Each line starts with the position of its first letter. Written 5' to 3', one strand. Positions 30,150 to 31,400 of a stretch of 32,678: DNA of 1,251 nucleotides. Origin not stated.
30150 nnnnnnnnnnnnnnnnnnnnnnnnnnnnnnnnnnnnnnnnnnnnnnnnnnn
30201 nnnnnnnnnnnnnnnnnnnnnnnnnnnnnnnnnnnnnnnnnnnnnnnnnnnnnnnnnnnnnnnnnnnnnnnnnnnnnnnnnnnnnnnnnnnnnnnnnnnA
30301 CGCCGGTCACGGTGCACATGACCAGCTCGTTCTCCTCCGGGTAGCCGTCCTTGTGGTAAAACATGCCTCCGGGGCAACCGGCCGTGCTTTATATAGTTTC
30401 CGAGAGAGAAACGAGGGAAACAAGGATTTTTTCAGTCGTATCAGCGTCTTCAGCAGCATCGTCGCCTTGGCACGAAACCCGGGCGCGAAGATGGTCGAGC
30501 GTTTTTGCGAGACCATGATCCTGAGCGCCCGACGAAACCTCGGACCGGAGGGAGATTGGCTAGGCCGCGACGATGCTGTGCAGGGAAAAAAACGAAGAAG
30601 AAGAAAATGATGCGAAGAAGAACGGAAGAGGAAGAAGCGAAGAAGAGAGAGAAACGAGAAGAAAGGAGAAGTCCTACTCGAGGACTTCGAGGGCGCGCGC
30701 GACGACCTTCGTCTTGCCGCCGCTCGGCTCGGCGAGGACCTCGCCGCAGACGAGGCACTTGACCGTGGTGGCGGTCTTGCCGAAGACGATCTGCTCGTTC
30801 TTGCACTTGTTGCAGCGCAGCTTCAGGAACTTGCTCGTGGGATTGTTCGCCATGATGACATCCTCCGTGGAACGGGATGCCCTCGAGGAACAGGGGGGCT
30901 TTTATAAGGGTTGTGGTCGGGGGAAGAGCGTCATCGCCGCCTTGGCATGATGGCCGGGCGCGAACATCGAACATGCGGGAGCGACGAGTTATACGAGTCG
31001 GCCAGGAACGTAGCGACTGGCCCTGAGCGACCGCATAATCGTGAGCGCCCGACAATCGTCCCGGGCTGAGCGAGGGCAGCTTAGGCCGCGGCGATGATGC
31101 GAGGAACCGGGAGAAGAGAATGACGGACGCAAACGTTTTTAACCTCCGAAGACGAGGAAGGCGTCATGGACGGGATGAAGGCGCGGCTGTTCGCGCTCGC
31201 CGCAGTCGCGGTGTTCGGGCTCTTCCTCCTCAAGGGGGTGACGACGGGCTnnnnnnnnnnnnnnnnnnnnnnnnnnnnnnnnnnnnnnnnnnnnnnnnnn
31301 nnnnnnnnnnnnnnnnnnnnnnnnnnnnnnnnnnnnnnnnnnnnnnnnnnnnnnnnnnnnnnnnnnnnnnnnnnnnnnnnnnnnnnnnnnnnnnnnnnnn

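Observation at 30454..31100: Two paralogous structured elements with compensatory stem changes bracketing rps27e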

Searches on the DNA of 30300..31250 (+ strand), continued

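Call 77: search_with_rna_model(model_id=R1, sources=[L022, L023, L024], filters=off, max_evalue=0.5, show_alignments=6)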
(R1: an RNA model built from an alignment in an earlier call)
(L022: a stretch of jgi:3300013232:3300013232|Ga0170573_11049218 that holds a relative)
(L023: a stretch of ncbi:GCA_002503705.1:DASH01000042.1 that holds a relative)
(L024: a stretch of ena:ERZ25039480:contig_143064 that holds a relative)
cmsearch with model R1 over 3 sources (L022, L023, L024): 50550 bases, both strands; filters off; matches with E-value up to 0.5: 4.
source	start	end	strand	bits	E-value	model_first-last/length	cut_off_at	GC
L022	8289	8401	+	34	8e-06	1-128/128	no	0.58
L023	1420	1530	-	17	0.054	1-128/128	no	0.68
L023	6560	6670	+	16.7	0.063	1-128/128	no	0.72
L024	3646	3678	+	12.7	0.5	1-128/128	no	0.64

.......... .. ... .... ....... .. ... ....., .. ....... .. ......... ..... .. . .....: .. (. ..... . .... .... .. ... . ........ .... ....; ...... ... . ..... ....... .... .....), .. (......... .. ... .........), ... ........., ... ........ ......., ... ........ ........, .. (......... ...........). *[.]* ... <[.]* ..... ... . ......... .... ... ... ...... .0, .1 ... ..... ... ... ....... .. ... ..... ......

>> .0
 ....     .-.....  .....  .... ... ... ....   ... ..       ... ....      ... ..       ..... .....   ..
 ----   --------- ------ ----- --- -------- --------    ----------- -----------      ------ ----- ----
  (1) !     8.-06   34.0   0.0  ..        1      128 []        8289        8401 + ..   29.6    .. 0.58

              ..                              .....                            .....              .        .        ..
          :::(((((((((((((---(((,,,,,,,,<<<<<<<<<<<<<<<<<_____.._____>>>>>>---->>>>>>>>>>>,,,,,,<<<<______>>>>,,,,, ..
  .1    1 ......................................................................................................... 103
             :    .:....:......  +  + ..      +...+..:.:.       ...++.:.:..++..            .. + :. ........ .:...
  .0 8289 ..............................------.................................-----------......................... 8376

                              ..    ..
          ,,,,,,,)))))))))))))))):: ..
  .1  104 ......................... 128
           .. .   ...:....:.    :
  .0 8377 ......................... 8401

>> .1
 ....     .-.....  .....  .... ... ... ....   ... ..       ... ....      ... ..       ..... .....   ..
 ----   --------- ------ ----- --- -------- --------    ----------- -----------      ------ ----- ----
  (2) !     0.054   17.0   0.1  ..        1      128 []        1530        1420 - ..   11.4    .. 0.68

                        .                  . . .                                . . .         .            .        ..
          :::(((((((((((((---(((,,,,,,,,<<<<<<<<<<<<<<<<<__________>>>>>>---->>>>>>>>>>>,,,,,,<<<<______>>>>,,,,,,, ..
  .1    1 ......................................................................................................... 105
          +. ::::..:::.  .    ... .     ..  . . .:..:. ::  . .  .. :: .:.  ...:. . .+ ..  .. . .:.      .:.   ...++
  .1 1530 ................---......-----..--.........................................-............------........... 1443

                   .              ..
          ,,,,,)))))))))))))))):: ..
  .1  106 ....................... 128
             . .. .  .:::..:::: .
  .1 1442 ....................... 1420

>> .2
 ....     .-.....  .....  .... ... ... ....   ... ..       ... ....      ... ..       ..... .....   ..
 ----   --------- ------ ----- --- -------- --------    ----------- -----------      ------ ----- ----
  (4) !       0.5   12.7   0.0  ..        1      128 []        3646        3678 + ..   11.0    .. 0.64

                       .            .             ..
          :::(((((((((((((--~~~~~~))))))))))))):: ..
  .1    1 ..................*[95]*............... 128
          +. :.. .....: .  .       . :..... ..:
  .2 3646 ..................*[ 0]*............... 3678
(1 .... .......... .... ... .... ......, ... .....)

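Call 90: search_dna_similar(query=window:30452-30580:+, collection=phages, mode=distant, max_evalue=0.01, max_rows=5)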
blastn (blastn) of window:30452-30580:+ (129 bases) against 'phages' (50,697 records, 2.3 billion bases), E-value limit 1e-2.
No match.

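Call 91: search_dna_similar(query=window:30452-30580:+, collection=plasmids, mode=distant, max_evalue=0.01, max_rows=5)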
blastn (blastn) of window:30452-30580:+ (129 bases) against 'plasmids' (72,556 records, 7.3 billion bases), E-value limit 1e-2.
No match.
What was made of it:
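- Tried and rejected: blastn against the phage and plasmid collections found no match (calls 90, 91).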

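Call 93: search_with_rna_model(model_id=R1, sources=[L025, L026, L027, L028, L029, L030, L031, L032, L033, L034, L035, L036], filters=default, max_evalue=1)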
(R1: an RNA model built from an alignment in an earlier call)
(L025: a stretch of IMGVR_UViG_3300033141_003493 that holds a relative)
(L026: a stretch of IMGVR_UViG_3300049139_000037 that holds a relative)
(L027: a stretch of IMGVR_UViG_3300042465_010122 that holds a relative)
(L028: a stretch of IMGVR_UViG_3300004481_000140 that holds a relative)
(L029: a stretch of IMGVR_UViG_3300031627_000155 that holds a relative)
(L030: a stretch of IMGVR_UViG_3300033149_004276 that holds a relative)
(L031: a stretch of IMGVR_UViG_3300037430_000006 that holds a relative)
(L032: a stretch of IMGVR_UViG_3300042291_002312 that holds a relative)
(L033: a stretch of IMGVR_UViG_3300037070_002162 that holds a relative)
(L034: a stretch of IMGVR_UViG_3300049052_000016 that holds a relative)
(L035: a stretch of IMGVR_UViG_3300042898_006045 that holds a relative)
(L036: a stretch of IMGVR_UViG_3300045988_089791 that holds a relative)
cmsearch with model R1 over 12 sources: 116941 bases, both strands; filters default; matches with E-value up to 1: 1.
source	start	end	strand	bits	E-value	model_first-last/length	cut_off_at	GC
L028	3523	3576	-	13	0.98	1-128/128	no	0.67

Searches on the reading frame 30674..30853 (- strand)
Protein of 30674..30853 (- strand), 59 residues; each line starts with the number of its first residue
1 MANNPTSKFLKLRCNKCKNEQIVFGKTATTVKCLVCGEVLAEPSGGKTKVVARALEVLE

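Call 16: find_encoding_contigs(protein=window:30674-30853:-, flank=3000, max_places=10)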
Protein window:30674-30853:- (59 aa): 2 contigs read that carry it; 1 place shown.
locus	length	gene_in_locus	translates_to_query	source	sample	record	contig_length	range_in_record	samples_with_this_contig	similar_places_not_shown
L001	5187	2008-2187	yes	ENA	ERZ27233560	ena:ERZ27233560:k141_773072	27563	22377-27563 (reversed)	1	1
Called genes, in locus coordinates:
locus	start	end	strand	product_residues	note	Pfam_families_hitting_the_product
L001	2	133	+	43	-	?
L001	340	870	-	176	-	-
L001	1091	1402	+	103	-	PF00935:Ribosomal_L44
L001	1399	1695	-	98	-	-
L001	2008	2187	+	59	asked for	PF01667:Ribosomal_S27e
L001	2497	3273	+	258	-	PF00575:S1 (weak), PF07541:EIF_2_alpha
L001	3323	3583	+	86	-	PF04135:Nop10p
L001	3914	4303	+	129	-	-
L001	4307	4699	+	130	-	-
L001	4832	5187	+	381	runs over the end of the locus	PF23958:DUF7287 (faint)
